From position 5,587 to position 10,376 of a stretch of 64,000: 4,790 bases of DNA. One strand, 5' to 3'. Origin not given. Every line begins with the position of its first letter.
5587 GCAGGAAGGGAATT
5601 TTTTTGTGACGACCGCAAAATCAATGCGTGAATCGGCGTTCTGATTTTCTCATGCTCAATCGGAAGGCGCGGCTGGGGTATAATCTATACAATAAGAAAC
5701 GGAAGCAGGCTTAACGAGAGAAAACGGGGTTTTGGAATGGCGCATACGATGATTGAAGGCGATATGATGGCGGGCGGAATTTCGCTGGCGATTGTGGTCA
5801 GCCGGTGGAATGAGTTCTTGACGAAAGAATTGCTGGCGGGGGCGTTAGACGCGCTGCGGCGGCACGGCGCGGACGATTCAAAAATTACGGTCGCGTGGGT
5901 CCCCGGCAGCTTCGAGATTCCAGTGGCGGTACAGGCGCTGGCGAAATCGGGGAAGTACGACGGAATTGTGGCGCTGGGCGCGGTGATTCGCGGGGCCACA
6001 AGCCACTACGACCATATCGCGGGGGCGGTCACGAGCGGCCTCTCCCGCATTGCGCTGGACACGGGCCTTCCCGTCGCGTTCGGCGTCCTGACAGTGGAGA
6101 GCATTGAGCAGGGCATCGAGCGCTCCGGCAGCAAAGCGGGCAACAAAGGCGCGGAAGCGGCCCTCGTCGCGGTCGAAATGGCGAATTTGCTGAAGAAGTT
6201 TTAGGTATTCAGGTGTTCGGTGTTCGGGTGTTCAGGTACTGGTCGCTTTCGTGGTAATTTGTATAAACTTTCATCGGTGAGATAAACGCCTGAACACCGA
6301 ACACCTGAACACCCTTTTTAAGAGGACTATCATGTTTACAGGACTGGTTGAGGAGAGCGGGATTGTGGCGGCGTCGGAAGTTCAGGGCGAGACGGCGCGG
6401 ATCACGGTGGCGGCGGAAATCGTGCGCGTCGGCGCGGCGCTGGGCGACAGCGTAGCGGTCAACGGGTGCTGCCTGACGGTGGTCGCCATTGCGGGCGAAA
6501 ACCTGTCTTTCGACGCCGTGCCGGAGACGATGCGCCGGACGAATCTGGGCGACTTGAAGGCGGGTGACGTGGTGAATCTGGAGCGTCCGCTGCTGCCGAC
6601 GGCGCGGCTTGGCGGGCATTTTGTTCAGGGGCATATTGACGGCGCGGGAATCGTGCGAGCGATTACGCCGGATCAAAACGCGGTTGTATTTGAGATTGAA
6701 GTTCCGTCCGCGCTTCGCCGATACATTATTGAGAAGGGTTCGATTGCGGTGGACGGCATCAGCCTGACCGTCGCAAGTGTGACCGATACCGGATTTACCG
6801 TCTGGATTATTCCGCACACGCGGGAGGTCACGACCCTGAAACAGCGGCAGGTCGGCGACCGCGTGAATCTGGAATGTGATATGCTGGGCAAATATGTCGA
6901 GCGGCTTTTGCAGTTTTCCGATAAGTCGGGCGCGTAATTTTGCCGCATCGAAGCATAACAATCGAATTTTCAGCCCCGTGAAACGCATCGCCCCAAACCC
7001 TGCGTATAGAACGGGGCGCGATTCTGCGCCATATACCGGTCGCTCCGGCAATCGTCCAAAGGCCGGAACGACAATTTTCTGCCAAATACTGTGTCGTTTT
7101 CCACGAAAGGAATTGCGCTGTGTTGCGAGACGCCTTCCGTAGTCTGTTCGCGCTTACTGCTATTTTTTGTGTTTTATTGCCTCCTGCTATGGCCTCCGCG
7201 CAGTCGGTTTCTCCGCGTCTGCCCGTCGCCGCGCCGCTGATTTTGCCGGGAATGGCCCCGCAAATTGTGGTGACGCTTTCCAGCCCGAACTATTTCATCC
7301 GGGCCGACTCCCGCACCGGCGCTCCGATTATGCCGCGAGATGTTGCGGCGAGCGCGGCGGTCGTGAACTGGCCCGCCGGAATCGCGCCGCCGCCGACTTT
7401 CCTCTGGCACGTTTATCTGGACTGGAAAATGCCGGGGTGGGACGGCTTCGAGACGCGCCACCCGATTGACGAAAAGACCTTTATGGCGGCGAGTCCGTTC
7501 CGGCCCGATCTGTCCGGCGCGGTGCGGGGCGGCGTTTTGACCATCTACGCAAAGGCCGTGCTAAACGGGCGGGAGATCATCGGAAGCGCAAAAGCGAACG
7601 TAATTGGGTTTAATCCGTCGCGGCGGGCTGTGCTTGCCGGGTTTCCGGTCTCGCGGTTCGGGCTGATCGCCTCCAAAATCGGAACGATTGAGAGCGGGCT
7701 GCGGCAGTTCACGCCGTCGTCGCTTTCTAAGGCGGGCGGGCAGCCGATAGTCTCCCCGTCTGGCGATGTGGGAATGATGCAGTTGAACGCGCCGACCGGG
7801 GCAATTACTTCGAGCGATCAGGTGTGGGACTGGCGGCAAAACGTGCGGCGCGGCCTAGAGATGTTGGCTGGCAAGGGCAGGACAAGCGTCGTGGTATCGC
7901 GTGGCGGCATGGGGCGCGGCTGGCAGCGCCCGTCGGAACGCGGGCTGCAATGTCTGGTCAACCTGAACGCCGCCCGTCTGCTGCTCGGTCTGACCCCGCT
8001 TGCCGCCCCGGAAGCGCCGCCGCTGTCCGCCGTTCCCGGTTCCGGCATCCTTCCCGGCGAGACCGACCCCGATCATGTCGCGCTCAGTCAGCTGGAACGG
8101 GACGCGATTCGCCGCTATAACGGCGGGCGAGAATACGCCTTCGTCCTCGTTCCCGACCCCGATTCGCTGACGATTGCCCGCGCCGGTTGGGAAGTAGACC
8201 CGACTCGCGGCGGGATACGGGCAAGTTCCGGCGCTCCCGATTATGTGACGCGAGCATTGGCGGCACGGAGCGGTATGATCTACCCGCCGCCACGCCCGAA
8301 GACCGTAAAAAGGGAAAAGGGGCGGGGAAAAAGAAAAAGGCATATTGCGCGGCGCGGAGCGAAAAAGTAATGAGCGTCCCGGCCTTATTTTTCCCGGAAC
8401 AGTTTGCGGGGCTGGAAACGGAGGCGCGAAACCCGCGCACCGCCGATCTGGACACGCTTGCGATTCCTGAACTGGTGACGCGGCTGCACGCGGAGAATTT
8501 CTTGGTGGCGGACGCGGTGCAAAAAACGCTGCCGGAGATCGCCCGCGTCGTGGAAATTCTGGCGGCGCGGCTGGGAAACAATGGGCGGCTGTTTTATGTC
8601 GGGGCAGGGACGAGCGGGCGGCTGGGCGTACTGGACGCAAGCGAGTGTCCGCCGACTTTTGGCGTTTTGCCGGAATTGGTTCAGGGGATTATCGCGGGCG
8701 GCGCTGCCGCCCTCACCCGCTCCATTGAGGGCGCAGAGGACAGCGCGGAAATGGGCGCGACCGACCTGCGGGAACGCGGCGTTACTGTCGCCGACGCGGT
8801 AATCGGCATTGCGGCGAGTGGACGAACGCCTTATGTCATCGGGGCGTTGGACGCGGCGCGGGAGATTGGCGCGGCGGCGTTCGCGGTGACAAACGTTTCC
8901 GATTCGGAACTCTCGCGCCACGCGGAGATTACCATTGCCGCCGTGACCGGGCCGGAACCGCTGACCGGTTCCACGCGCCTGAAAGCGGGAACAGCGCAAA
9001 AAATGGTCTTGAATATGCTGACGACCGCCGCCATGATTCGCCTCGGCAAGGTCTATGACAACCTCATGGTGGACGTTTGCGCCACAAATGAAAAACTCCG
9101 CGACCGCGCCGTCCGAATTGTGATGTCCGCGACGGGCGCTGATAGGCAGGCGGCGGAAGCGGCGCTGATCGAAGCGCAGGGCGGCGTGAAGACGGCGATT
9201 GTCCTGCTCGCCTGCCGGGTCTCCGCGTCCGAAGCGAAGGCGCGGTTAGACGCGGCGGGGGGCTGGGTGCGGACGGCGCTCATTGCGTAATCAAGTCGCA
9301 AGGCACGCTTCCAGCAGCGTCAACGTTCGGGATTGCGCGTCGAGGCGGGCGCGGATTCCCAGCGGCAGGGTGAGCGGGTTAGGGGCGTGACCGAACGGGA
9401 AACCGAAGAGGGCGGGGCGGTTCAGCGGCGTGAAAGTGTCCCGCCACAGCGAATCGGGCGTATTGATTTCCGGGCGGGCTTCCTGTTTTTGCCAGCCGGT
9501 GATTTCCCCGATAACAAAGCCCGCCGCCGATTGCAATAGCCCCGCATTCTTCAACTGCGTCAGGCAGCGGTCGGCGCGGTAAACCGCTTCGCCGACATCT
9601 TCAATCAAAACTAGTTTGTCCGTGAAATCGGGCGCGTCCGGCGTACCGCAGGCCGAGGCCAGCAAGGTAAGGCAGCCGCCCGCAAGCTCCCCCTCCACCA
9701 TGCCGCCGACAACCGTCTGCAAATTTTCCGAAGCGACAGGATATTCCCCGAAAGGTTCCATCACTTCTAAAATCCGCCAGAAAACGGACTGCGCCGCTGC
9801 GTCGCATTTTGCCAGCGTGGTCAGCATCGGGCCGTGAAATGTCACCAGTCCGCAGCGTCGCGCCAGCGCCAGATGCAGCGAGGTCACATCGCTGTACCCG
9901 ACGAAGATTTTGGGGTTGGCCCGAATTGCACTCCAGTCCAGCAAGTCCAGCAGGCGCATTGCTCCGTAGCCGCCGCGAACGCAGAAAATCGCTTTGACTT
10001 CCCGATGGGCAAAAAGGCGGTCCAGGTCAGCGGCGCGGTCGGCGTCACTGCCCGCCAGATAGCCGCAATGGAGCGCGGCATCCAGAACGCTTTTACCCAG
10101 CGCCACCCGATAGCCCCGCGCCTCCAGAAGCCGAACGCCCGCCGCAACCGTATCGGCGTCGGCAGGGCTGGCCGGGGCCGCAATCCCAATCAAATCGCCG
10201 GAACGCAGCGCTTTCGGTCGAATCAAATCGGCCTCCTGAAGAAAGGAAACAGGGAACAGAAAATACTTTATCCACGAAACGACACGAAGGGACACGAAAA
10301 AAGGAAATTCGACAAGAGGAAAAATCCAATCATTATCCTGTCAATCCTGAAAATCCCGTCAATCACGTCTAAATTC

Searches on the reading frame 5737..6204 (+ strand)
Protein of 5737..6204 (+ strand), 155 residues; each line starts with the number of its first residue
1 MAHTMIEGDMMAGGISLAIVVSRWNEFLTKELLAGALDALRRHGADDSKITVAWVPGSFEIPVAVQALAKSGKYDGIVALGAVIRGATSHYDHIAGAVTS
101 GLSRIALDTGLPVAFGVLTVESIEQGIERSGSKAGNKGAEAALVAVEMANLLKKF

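Call 49: search_protein_families(library=pfam, proteins=[window:5737-6204:+], max_evalue=0.00001)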
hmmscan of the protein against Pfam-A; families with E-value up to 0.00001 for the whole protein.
window:5737-6204:+ (155 aa): 1 family
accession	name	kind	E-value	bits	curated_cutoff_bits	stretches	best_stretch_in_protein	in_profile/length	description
PF00885.24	DMRL_synthase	-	6.2e-57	191.8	26.7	1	15-153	2-139/139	6,7-dimethyl-8-ribityllumazine synthase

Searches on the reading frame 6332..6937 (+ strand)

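Call 49: search_protein_families(library=pfam, proteins=[window:6332-6937:+], max_evalue=0.00001)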
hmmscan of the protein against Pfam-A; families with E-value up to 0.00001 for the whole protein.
window:6332-6937:+ (201 aa): 1 family
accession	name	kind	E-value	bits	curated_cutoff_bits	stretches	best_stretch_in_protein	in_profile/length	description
PF00677.23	Lum_binding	-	1.7e-52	175.8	27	2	99-183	1-86/86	Lumazine binding domain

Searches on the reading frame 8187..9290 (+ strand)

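Call 49: search_protein_families(library=pfam, proteins=[window:8187-9290:+], max_evalue=0.00001)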
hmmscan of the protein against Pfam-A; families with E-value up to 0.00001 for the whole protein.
window:8187-9290:+ (367 aa): 5 families
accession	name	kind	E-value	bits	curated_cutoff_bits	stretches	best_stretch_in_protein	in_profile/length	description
PF22645.1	GKRP_SIS_N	-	9.3e-19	67.7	27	1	118-223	2-111/113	Glucokinase regulatory protein N-terminal SIS domain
PF01380.27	SIS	-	7e-09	36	25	1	200-280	52-130/131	SIS domain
PF20741.3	GKRP-like_C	-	1.3e-07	32.5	27.7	0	292-330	2-40/100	C-terminal lid domain of glucokinase regulatory protein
PF22198.1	GKRP_SIS_2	-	3.6e-06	27.3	27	1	118-173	7-62/191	Glucokinase regulatory protein, second SIS domain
PF13580.11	SIS_2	-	5.2e-06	27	27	1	110-235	13-137/138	SIS domain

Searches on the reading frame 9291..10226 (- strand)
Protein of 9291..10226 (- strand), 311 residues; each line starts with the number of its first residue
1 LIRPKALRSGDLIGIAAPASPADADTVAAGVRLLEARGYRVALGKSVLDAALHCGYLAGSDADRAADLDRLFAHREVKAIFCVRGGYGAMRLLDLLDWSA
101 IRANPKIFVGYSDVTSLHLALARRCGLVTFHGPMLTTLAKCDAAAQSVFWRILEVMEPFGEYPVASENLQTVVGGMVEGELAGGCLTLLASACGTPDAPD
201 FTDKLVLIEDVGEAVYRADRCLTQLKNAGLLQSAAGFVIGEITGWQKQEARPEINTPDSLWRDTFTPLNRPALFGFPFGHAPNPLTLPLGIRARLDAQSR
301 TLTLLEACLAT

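Call 43: find_homologous_proteins(query=window:9291-10226:-, max_evalue=1e-60)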
Query window:9291-10226:- (311 aa): 977 proteins with E <= 1e-60 among 8000 candidates; the best 120 are listed.
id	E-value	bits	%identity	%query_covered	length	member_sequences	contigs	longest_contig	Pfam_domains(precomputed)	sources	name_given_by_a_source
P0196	1.4e-204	696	100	100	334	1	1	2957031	PF17676.8,PF02016.22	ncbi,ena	-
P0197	5.2e-168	576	81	100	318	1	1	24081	PF17676.8,PF02016.22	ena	-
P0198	4.9e-164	563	81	99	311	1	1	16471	PF17676.8,PF02016.22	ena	-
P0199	1.5e-162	558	79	99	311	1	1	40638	PF17676.8,PF02016.22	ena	-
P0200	9.8e-160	549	79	99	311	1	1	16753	PF17676.8,PF02016.22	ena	-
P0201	6.3e-159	546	78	99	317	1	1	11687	PF17676.8,PF02016.22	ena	-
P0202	1.3e-156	539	78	99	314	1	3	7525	PF17676.8,PF02016.22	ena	-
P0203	1.5e-132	460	69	99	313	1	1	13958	PF17676.8,PF02016.22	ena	-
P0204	4.1e-132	458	68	99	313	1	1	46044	PF17676.8,PF02016.22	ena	-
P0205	6.8e-127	441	64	99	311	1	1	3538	PF17676.8,PF02016.22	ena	-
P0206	7.1e-127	441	63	98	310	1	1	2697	PF17676.8,PF02016.22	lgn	-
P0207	1.0e-126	440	63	100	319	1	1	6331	PF17676.8,PF02016.22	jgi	jgi:muramoyltetrapeptide carboxypeptidase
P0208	4.4e-125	435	64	98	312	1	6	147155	PF17676.8,PF02016.22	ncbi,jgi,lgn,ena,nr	ncbi:MAG TPA: LD-carboxypeptidase [Chthonomonadaceae bacterium]|nr:LD-carboxypeptidase [Chthonomonad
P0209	2.1e-124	433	63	99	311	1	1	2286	PF17676.8,PF02016.22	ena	-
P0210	2.8e-123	429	62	98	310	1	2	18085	PF17676.8,PF02016.22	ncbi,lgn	-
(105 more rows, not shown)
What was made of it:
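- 9291..10226 (-): ldcA (LD-carboxypeptidase, 311 aa), real start TTG 10226-10224 behind AGGAGG. The ORF extension 10227-10295, starting GTG in the left arm of copy 1 (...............), is spurious. Call 43: P0196 is 334 aa against 310-311 aa in homologues; Pfam Peptidase_S66.
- Checked: ldcA: the public protein for ldcA (P0196, 334 aa) carries this extension, whereas homologues are 310-311 aa (call 43).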

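Call 44: find_encoding_contigs(protein=P0197, flank=10000, max_places=2)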
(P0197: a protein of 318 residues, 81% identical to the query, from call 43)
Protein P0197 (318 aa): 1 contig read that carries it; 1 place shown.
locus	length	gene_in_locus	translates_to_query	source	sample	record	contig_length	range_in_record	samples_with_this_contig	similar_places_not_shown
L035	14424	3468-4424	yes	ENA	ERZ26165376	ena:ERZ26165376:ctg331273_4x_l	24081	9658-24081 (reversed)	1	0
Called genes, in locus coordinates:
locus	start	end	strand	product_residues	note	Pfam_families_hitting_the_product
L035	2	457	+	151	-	?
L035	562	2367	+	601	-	PF03958:Secretin_N (faint), PF00263:Secretin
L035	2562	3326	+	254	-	-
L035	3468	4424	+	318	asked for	PF02016:Peptidase_S66, PF17676:Peptidase_S66C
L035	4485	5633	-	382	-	PF00300:His_Phos_1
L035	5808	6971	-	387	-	PF02746:MR_MLE_N, PF13378:MR_MLE_C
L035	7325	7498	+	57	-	-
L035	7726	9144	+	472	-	-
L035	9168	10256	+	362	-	PF01180:DHO_dh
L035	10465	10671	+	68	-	-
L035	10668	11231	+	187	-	PF13470:PIN_3 (weak), PF26343:VapC50_C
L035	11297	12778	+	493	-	PF00370:FGGY_N, PF02782:FGGY_C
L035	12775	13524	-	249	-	PF01969:Ni_insertion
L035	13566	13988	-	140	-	-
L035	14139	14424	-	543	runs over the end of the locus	PF11283:DUF3084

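Call 45: find_encoding_contigs(protein=P0199, flank=10000, max_places=2)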
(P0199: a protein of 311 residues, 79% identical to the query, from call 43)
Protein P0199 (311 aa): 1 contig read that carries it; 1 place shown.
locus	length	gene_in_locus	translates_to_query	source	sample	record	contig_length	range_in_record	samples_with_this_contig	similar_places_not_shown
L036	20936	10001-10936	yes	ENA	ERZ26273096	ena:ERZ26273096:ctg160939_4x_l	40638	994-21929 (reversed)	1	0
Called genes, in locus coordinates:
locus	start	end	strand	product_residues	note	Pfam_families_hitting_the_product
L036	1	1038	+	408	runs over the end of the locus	PF28597:T2SSF_N, PF00482:T2SSF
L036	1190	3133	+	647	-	-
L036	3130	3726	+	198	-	-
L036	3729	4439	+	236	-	PF07963:N_methyl (weak)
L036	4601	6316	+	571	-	PF11104:PilM_2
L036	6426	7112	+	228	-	-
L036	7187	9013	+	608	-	PF03958:Secretin_N (faint), PF00263:Secretin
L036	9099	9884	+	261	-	-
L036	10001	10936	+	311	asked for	PF02016:Peptidase_S66, PF17676:Peptidase_S66C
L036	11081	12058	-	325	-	PF13580:SIS_2, PF22198:GKRP_SIS_2 (weak), PF22645:GKRP_SIS_N, PF01380:SIS, PF20741:GKRP-like_C (faint)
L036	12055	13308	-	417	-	-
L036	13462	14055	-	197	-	PF00677:Lum_binding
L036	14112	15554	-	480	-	PF09594:GT87 (weak)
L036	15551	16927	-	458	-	PF09594:GT87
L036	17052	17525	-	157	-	PF00885:DMRL_synthase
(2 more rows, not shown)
